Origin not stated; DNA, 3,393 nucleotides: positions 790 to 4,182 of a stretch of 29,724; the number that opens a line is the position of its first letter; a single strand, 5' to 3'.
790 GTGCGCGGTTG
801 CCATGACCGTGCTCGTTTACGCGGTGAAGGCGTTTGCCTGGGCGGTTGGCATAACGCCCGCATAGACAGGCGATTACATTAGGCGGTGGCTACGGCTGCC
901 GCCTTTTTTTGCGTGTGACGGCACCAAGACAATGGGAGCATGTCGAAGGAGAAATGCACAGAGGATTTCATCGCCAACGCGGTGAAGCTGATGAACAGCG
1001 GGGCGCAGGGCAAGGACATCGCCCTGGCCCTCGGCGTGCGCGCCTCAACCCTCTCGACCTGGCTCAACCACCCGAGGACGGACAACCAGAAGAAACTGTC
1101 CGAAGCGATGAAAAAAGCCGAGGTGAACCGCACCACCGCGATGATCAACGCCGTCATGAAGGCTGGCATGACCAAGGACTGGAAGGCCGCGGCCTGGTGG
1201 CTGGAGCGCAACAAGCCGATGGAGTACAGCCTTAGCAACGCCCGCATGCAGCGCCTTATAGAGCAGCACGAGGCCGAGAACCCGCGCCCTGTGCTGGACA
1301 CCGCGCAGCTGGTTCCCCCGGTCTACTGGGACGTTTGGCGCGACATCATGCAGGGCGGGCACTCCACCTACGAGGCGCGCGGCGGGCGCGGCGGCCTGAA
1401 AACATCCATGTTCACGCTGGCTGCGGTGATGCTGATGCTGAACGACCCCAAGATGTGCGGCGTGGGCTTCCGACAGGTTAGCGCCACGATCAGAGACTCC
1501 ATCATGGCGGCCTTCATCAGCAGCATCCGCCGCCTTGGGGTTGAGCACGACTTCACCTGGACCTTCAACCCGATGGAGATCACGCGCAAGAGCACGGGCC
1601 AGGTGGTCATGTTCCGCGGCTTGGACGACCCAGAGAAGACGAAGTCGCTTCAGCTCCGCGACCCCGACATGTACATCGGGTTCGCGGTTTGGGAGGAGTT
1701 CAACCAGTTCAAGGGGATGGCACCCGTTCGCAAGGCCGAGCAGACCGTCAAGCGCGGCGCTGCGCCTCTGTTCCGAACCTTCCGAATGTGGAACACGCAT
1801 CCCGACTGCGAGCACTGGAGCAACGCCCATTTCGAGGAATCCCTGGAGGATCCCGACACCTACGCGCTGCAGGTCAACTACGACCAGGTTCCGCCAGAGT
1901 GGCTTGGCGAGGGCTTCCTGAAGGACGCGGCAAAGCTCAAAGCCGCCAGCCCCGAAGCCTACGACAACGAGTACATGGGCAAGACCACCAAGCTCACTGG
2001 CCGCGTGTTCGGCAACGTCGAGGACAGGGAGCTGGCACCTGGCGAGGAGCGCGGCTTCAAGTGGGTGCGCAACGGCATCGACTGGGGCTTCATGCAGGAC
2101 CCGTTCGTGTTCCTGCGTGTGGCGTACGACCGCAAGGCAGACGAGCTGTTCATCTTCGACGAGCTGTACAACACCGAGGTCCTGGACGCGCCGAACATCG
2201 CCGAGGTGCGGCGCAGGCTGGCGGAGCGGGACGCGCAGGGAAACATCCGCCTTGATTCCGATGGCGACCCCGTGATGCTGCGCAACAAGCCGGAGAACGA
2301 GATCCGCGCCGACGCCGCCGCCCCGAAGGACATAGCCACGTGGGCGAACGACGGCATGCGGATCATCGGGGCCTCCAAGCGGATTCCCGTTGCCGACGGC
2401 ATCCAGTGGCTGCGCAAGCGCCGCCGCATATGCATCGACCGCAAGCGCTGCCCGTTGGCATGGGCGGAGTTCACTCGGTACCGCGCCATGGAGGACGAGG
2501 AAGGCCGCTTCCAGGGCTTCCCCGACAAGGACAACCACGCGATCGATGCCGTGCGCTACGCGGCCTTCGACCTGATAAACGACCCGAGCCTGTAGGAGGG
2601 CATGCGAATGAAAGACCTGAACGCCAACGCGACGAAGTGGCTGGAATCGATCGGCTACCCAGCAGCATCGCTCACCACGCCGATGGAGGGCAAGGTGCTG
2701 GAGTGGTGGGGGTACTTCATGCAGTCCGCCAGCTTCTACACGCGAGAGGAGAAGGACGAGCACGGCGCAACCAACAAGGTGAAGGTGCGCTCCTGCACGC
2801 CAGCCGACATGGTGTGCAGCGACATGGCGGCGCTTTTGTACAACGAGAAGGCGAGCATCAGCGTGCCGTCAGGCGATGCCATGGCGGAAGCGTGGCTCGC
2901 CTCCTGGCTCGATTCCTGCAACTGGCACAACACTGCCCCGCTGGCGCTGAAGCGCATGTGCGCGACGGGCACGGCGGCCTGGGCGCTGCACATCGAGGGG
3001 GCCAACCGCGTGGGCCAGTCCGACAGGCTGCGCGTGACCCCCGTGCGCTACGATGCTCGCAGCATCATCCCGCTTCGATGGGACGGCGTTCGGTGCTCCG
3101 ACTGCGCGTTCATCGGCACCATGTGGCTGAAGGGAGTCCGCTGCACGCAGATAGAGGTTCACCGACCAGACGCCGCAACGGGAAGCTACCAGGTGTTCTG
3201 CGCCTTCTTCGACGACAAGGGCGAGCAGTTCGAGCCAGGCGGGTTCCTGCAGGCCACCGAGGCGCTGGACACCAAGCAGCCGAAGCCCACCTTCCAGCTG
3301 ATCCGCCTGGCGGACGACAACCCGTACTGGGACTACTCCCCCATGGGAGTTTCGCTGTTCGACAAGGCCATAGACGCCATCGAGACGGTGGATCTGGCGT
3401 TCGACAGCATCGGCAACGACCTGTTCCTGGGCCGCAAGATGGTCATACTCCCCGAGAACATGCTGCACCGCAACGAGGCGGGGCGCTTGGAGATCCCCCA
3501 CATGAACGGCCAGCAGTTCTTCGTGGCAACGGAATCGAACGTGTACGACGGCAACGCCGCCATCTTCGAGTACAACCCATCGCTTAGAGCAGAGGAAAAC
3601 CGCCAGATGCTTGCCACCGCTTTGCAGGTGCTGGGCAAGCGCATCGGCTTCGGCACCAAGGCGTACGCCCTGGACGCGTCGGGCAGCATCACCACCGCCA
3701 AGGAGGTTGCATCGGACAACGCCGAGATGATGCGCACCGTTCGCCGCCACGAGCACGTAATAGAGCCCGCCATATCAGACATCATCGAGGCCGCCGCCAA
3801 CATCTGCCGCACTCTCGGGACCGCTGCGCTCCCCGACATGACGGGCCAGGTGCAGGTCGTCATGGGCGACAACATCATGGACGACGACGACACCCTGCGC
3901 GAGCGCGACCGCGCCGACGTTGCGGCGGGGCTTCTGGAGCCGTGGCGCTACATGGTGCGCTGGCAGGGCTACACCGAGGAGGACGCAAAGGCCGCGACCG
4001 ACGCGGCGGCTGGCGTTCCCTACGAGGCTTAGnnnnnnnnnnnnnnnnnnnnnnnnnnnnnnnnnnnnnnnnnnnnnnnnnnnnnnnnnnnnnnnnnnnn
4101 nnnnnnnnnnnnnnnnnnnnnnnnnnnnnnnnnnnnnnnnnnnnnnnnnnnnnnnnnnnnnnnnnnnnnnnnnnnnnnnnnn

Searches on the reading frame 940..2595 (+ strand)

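Call 83: search_protein_families(library=phrogs, proteins=[window:940-2595:+], max_evalue=0.001)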
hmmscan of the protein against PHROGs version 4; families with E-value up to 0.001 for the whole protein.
window:940-2595:+ (551 aa): 8 families
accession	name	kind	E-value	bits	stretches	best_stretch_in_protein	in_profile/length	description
phrog_5653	-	head and packaging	6.6e-30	105.3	1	349-542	3-177/199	terminase large subunit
phrog_3717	-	head and packaging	8.4e-30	105.2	1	128-392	10-268/277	terminase large subunit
phrog_2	-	head and packaging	9.6e-25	88.4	1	80-546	230-593/807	terminase large subunit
phrog_6672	-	head and packaging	9.9e-15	55.3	1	447-547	29-131/145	terminase large subunit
phrog_18557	-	head and packaging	6.2e-11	43.3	1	489-545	16-73/88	terminase large subunit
phrog_4102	-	head and packaging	4.5e-10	41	1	4-97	13-111/166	terminase small subunit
phrog_10250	-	head and packaging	1.5e-05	25.9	1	335-542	4-212/228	terminase large subunit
phrog_309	-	head and packaging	0.00025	22.1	1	3-97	135-251/319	terminase small subunit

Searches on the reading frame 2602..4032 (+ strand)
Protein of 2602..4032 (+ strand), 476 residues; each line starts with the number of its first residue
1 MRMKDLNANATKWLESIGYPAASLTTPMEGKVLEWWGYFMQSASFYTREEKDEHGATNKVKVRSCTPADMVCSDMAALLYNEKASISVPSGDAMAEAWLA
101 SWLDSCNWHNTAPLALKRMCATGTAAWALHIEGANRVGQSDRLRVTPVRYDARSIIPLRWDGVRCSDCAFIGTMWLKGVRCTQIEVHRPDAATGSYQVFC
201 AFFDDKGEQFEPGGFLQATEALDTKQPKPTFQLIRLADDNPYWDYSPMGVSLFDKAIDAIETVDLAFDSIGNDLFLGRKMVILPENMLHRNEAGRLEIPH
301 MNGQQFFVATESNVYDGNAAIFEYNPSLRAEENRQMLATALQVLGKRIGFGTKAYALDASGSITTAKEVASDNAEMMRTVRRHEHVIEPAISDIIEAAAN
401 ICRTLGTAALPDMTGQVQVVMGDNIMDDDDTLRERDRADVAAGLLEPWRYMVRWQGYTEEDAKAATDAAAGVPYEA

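Call 83: search_protein_families(library=phrogs, proteins=[window:2602-4032:+], max_evalue=0.001)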
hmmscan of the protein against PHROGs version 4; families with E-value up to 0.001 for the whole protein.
window:2602-4032:+ (476 aa): 1 family
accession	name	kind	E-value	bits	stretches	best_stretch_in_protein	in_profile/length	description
phrog_533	-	head and packaging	6.1e-62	210.7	1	23-467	26-474/495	portal protein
